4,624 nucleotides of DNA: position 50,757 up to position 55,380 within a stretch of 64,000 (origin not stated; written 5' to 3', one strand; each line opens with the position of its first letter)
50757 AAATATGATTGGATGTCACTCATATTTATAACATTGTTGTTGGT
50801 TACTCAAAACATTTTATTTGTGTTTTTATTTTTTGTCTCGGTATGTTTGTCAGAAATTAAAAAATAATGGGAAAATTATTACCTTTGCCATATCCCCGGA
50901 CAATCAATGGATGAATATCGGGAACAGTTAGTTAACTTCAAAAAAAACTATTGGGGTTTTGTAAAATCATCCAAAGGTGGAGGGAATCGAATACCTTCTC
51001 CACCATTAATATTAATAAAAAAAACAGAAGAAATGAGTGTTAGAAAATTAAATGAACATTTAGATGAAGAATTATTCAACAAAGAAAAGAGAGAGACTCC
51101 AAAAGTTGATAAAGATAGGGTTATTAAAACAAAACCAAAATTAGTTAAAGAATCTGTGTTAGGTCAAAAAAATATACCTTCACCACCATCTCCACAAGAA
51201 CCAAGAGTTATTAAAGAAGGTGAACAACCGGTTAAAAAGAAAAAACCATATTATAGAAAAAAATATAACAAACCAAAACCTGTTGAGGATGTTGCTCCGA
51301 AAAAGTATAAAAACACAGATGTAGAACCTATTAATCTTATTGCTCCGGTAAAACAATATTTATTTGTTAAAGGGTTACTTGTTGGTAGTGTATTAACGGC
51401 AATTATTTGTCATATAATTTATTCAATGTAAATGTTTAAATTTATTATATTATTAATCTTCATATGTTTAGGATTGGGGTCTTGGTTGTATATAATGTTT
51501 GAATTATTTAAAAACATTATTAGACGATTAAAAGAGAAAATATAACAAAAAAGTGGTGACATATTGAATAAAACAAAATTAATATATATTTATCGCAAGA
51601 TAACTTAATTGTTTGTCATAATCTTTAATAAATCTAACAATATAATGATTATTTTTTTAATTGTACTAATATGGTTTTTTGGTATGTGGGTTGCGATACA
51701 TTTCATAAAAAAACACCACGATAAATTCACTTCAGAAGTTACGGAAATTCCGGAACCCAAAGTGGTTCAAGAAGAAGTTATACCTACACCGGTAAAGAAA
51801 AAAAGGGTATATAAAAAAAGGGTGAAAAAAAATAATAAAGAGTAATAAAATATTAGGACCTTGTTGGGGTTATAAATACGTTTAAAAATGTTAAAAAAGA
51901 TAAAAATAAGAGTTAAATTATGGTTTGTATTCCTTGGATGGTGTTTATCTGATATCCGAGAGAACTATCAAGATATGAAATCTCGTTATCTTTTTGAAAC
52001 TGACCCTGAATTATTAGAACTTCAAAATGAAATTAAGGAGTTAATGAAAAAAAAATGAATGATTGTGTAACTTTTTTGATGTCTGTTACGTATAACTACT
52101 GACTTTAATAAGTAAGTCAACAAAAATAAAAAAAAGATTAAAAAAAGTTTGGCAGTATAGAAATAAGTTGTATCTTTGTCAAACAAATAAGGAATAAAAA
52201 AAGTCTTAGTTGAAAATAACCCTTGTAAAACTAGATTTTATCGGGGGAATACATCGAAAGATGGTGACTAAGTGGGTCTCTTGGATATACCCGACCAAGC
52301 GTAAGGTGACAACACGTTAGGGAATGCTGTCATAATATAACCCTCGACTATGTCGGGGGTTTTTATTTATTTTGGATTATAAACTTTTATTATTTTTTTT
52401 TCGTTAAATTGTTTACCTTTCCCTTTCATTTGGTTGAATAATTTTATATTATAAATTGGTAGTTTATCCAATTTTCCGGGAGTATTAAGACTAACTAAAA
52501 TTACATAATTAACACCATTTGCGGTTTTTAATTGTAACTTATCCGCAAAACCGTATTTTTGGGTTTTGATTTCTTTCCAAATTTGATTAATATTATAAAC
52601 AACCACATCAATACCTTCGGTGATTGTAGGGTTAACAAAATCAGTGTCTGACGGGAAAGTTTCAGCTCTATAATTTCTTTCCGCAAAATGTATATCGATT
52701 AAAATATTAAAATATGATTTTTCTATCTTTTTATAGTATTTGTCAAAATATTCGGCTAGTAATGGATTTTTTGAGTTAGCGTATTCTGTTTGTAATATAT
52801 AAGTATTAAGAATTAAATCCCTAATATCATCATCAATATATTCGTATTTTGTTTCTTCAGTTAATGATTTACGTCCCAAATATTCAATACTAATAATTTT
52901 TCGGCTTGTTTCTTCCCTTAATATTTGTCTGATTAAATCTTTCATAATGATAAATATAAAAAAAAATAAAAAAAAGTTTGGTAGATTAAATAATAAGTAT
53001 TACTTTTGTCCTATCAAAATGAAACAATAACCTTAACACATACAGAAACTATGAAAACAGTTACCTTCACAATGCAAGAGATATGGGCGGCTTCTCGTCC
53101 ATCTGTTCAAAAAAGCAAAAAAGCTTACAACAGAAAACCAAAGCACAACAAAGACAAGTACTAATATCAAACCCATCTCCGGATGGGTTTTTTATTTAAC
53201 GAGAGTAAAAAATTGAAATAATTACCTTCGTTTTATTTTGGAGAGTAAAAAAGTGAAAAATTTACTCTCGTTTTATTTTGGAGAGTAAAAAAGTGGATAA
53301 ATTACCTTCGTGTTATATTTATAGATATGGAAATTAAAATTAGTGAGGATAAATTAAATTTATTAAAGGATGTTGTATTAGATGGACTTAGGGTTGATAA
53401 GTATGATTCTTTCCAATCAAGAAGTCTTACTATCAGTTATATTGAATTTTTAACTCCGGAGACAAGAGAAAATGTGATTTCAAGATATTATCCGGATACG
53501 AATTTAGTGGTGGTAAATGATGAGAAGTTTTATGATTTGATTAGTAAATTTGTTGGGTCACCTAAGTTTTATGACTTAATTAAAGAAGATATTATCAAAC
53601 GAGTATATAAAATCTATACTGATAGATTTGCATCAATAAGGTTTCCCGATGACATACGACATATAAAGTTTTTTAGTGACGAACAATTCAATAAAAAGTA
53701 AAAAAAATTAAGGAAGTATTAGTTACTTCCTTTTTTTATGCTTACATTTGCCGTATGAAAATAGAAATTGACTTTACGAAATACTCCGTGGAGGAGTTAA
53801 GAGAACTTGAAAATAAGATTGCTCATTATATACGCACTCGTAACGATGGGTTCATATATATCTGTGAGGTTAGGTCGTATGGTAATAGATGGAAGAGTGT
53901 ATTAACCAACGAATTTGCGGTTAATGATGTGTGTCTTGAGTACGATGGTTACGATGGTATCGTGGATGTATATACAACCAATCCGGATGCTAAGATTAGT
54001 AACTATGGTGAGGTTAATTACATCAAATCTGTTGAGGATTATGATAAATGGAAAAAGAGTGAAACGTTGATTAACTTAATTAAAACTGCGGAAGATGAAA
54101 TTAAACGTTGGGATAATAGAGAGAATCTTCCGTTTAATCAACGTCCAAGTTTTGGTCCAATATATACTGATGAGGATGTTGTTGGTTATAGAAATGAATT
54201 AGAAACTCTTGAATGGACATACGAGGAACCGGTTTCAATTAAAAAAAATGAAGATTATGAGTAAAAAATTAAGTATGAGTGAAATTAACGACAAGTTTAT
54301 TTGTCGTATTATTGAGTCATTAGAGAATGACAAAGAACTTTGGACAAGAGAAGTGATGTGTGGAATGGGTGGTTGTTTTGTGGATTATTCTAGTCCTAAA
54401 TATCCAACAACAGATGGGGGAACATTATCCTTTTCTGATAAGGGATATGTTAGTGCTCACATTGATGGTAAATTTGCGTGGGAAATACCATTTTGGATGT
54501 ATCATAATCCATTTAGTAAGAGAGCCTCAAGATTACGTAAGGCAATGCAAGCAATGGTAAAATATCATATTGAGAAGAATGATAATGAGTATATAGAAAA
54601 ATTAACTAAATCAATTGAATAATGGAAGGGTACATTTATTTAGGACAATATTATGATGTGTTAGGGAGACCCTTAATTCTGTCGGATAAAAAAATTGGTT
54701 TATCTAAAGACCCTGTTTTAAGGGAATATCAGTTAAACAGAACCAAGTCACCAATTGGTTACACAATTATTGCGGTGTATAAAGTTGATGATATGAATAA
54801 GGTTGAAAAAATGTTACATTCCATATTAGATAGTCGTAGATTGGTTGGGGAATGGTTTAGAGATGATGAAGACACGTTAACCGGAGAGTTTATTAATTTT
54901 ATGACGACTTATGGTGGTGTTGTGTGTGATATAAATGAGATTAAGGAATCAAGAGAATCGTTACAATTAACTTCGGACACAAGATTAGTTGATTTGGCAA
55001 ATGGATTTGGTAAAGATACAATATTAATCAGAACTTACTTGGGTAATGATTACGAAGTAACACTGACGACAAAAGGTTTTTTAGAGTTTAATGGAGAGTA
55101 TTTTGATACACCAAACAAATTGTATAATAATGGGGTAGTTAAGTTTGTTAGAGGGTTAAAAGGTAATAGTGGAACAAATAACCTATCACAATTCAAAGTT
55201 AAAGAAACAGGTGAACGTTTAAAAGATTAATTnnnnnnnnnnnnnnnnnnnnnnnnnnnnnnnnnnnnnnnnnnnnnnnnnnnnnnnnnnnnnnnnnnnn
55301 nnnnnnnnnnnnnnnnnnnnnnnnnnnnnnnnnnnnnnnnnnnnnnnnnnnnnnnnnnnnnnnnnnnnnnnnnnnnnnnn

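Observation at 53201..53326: Three exact-period 40-bp tandem repeats with an internal inverted repeat, abutting a class 2 start element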

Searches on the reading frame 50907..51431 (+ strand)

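Call 14: search_protein_families(library=pfam, proteins=[window:50907-51431:+], max_evalue=0.1)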
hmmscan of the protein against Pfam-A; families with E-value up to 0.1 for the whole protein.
window:50907-51431:+ (174 aa): 1 family
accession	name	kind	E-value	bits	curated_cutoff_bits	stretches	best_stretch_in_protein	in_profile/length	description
PF10404.14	BHD_2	-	0.012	16.7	33.5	1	100-130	11-39/63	Rad4 beta-hairpin domain 2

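Call 15: search_protein_families(library=phrogs, proteins=[window:50907-51431:+], max_evalue=0.1)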
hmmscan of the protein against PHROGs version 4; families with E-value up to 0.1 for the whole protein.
window:50907-51431:+ (174 aa): 0 families

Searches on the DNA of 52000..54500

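Call 27: search_rna_families(source=window, start=52000, end=54500, threshold=evalue, max_evalue=10)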
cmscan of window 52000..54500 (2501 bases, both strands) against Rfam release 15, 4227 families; matches with E-value up to 10: 10.
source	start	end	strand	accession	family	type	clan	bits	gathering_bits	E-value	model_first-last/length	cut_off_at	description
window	52308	52400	+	RF01770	rimP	Cis-reg; leader;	-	23.5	47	0.76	1-102/102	no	Gammaprotebacteria rimP leader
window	53698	53777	+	RF02544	mt-tmRNA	Gene;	CL00001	20.2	65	3.7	1-77/77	no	Mitochondrion-encoded tmRNA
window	53514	53576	+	RF01566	DdR16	Gene; snRNA; snoRNA; CD-box;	-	19.7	70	5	1-78/78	no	Dictyostelium snoRNA DdR16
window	53699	53738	-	RF03141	S4-Flavobacteria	Cis-reg; leader;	CL00119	18.2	35.2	9.2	1-33/33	no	S4-Flavobacteria ribosomal protein leader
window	53150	53196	+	RF01859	Phe_leader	Cis-reg; leader;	-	18.2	55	9.3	1-125/125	no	Phenylalanine leader peptide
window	53102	53194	+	RF02766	Ysr49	Gene; sRNA;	-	16.7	95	4.7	1-124/124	no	Yersinia sRNA 49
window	52797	52842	-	RF00158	SNORD82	Gene; snRNA; snoRNA; CD-box;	-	16.7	43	8.2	1-70/70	no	Small nucleolar RNA SNORD82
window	52339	52393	+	RF01405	STnc490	Gene; sRNA;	-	16.1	56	4.6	1-124/124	no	STnc490 Hfq binding RNA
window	54157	54185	+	RF01099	PK-IAV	Cis-reg;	-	15.6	47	8.2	3-40/48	no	Pseudoknot of influenza A virus gene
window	54114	54195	+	RF02125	JPX_2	Gene; lncRNA;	-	15.2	48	7.6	1-69/69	no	JPX transcript, XIST activator conserved region 2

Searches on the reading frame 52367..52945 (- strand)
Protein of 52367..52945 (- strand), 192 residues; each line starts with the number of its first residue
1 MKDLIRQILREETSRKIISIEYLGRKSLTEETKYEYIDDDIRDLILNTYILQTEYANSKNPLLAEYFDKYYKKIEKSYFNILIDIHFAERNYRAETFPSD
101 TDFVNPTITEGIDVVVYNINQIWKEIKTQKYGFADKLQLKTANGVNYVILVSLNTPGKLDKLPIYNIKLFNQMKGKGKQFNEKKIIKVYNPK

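Call 14: search_protein_families(library=pfam, proteins=[window:52367-52945:-], max_evalue=0.1)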
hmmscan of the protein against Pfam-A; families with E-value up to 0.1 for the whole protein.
window:52367-52945:- (192 aa): 0 families

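Call 15: search_protein_families(library=phrogs, proteins=[window:52367-52945:-], max_evalue=0.1)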
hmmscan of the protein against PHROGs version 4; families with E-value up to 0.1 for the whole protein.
window:52367-52945:- (192 aa): 3 families
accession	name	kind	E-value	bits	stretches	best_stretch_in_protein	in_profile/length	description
phrog_18988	-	unknown function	0.032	15.2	1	74-142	40-104/115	-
phrog_31463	-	unknown function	0.045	15.1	1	107-186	60-142/153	-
phrog_36221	-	unknown function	0.056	14.6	1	132-169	95-132/145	-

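Call 17: search_dna_similar(query=window:52367-52945:-, collection=phages, mode=protein, max_evalue=0.01)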
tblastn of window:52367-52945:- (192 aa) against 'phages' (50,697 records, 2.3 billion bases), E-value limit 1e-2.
No match.

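Call 95: search_protein_families(library=padloc, proteins=[window:52367-52945:-], max_evalue=0.001)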
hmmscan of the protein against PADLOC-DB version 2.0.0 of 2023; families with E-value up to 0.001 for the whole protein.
window:52367-52945:- (192 aa): 0 families

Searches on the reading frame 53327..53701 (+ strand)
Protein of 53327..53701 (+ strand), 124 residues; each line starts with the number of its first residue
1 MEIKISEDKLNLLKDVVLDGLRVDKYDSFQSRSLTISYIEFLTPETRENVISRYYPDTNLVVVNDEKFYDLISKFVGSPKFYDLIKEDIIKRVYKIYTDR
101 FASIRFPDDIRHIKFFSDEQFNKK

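Call 14: search_protein_families(library=pfam, proteins=[window:53327-53701:+], max_evalue=0.1)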
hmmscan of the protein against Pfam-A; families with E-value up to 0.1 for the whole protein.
window:53327-53701:+ (124 aa): 0 families

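Call 15: search_protein_families(library=phrogs, proteins=[window:53327-53701:+], max_evalue=0.1)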
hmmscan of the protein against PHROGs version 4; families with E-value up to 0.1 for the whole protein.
window:53327-53701:+ (124 aa): 0 families

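Call 16: search_dna_similar(query=window:53327-53701:+, collection=phages, mode=protein, max_evalue=0.01)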
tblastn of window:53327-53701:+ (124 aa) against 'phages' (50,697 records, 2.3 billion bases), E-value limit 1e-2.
No match.

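Call 18: find_related_loci(query=window:53327-53701:+, collection=viral_contigs, flank=5000)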
Query window:53327-53701:+ (124 aa) in viral_contigs; peptide patterns used: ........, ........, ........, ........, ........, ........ (x = any residue, [..] = any of these).
16 stretches matched a pattern; 5 encode a relative of the query (tblastn E <= 1e-3); 5 distinct loci.
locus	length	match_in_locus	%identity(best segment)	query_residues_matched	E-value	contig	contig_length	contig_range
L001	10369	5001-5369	74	1-124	2e-56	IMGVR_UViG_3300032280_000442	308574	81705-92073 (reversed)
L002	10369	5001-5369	72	1-124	6e-53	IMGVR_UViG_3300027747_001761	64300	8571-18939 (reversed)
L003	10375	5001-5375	62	1-124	9e-46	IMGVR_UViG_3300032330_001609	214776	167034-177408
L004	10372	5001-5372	59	1-124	4e-45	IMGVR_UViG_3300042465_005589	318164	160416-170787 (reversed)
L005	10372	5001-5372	59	1-124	4e-45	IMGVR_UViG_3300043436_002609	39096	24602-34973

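Call 44: find_related_loci(query=A1, collection=metagenome_contigs, flank=3000)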
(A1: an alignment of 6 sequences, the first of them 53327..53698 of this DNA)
Query A1 (124 aa) in metagenome_contigs; peptide patterns used: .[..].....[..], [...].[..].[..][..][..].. (x = any residue, [..] = any of these).
301 stretches matched a pattern; 62 encode a relative of the query (tblastn E <= 1e-3); 62 distinct loci.
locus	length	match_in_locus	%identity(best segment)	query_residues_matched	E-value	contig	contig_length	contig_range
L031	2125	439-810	83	1-124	2e-67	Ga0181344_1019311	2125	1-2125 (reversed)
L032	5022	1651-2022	80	1-124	4e-63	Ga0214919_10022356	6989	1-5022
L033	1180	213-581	80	1-124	1e-63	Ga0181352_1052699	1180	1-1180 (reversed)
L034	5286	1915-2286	77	1-124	3e-60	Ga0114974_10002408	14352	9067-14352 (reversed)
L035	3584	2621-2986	75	1-123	2e-57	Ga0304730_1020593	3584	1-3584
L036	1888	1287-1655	74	1-124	1e-57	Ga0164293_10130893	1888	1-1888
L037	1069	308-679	71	1-124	1e-58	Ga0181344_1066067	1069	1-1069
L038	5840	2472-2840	74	1-124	1e-55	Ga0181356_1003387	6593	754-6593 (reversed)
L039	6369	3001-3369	73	1-124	2e-54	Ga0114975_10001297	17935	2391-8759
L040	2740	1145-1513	73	1-124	1e-54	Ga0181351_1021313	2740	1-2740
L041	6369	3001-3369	73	1-124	2e-54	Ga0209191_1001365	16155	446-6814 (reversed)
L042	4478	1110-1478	72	1-124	5e-54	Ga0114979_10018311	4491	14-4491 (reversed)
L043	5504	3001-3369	73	1-124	2e-53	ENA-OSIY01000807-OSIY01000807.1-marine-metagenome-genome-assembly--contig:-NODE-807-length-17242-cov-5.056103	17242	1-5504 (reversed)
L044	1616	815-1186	68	1-124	3e-54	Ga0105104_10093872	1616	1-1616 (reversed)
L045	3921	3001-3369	71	1-124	1e-52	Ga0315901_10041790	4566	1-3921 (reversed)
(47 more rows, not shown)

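Call 54: find_homologous_proteins(query=window:53327-53698:+, max_evalue=0.001)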
Query window:53327-53698:+ (124 aa): 250 proteins with E <= 0.001 among 283 candidates; the best 120 are listed.
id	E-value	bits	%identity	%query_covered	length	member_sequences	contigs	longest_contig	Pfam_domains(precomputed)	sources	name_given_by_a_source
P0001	4.9e-71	254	98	100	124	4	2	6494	-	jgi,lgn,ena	jgi:hypothetical protein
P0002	2.0e-60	220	83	100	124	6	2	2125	-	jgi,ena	-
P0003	3.1e-59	216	83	100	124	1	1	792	-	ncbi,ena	-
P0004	1.6e-58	214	82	100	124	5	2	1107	-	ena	-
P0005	1.9e-57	211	81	100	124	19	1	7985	-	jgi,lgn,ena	jgi:hypothetical protein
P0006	2.6e-57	210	81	100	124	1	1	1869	-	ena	-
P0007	9.4e-56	205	79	100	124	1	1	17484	-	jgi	jgi:hypothetical protein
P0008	4.3e-55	203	77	100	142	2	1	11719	-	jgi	-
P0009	7.2e-55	202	80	100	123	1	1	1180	-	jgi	-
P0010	2.1e-53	197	74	100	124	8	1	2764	-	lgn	-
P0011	6.0e-53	196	78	98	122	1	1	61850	-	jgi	jgi:hypothetical protein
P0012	1.9e-52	194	77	100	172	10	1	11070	-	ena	-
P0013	2.0e-52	194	75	100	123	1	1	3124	-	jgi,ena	-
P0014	1.4e-51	192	73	100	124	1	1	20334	-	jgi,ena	jgi:hypothetical protein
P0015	1.5e-51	191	74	100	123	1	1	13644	-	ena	-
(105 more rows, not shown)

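Call 55: find_encoding_contigs(protein=P0001, flank=3000, max_places=4)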
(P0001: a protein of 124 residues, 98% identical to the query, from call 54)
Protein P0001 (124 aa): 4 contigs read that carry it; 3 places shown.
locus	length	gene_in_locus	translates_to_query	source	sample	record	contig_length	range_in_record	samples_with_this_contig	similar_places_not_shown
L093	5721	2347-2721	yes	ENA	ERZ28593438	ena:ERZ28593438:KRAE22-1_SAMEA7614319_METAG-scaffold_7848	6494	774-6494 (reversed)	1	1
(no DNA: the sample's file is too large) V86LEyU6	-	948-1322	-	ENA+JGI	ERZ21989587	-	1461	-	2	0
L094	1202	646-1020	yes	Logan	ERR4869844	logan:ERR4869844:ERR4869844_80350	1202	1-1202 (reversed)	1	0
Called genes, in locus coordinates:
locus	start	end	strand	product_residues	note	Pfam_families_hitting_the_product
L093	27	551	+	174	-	-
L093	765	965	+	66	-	-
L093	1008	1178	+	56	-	-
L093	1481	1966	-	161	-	-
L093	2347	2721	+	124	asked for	-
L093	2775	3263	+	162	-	-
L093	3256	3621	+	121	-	-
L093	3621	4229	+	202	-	PF10544:T5orf172 (weak), PF13455:MUG113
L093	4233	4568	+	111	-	-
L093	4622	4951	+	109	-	-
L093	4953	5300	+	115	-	-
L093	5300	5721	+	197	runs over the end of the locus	-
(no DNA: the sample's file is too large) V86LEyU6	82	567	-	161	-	-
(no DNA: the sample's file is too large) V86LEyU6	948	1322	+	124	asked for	-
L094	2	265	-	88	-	?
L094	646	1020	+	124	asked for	-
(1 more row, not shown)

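Call 66: predict_structure(alignment_id=A2)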
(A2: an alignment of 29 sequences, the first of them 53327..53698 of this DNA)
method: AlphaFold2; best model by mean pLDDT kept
length: 124 residues; sequences in the alignment: 29
mean_pLDDT: 88.1   pTM: 0.84
mean pLDDT of the five models: 88.1, 87.5, 86.4, 85.6, 85.3
residues with pLDDT >= 90: 79; 70-90: 32; 50-70: 13; < 50: 0
segments of 3 or more residues with pLDDT < 50: none
pLDDT, mean of each block of 10 residues (from residue 1): 76 94 91 73 93 92 97 91 95 91 75 95 80
secondary structure, 60 per line:
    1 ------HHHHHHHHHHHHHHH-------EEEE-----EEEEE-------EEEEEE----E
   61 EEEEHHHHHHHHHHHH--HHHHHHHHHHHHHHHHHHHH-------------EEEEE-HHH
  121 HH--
elements in order: H7-21 E29-32 E38-42 E50-55 E60-64 H65-76 H79-98 E112-116 H118-122

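Call 95: search_protein_families(library=padloc, proteins=[window:53327-53698:+], max_evalue=0.001)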
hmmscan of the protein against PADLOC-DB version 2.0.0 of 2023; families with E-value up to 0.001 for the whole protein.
window:53327-53698:+ (124 aa): 0 families

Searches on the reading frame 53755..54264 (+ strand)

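Call 14: search_protein_families(library=pfam, proteins=[window:53755-54264:+], max_evalue=0.1)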
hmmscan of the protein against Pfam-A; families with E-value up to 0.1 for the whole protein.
window:53755-54264:+ (169 aa): 1 family
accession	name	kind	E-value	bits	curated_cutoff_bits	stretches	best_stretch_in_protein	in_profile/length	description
PF24264.1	DUF7465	-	0.027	14.7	27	1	138-161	29-52/54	Family of unknown function (DUF7465)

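Call 15: search_protein_families(library=phrogs, proteins=[window:53755-54264:+], max_evalue=0.1)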
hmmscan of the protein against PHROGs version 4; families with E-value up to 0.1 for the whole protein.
window:53755-54264:+ (169 aa): 1 family
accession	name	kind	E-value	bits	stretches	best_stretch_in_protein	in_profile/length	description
phrog_892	-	tail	0.012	15.1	1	19-107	677-768/782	tail fiber protein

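Call 95: search_protein_families(library=padloc, proteins=[window:53755-54261:+], max_evalue=0.001)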
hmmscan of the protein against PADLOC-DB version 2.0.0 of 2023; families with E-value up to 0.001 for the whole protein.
window:53755-54261:+ (169 aa): 0 families

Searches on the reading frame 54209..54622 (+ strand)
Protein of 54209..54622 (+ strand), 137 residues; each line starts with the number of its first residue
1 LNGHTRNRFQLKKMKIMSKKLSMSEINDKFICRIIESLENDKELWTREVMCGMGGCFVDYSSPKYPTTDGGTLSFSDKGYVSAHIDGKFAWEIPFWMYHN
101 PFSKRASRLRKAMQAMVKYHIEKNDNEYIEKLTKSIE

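Call 14: search_protein_families(library=pfam, proteins=[window:54209-54622:+], max_evalue=0.1)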
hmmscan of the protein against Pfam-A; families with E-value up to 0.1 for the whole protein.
window:54209-54622:+ (137 aa): 1 family
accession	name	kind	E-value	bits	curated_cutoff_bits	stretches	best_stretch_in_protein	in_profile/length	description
PF17363.7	DUF5388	-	0.021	15.6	26.1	0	1-42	9-48/64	Family of unknown function (DUF5388)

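Call 15: search_protein_families(library=phrogs, proteins=[window:54209-54622:+], max_evalue=0.1)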
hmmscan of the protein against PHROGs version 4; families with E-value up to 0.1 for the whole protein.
window:54209-54622:+ (137 aa): 0 families

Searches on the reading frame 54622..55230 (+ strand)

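Call 14: search_protein_families(library=pfam, proteins=[window:54622-55230:+], max_evalue=0.1)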
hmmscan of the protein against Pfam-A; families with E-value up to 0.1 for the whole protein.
window:54622-55230:+ (202 aa): 3 families
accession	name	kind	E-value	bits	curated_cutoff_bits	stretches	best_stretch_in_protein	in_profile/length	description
PF13455.12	MUG113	-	2.8e-10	41.1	22.3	1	24-83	2-63/73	Meiotically up-regulated gene 113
PF10544.15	T5orf172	-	1.2e-06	29.4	20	1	23-86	16-93/101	T5orf172 domain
PF11149.13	DUF2924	-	0.011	16.5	31.2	1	125-162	76-112/135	Protein of unknown function (DUF2924)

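Call 15: search_protein_families(library=phrogs, proteins=[window:54622-55230:+], max_evalue=0.1)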
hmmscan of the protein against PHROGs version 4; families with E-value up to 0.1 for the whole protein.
window:54622-55230:+ (202 aa): 7 families
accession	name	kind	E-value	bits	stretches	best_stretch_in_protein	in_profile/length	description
phrog_8130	-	unknown function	1.8e-07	31.6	1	22-86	192-254/434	-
phrog_4284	-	unknown function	5.6e-06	27.2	1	24-86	99-158/171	-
phrog_5032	-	unknown function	1.7e-05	25.5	1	24-84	93-152/178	-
phrog_36333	-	unknown function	0.025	15.1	1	24-86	19-85/199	-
phrog_11806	-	unknown function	0.035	15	1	131-161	92-121/154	-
phrog_8430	-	unknown function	0.038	13.8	0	25-75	311-363/439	-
phrog_681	-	DNA, RNA and nucleotide metabolism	0.038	13.6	1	24-82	456-517/576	endonuclease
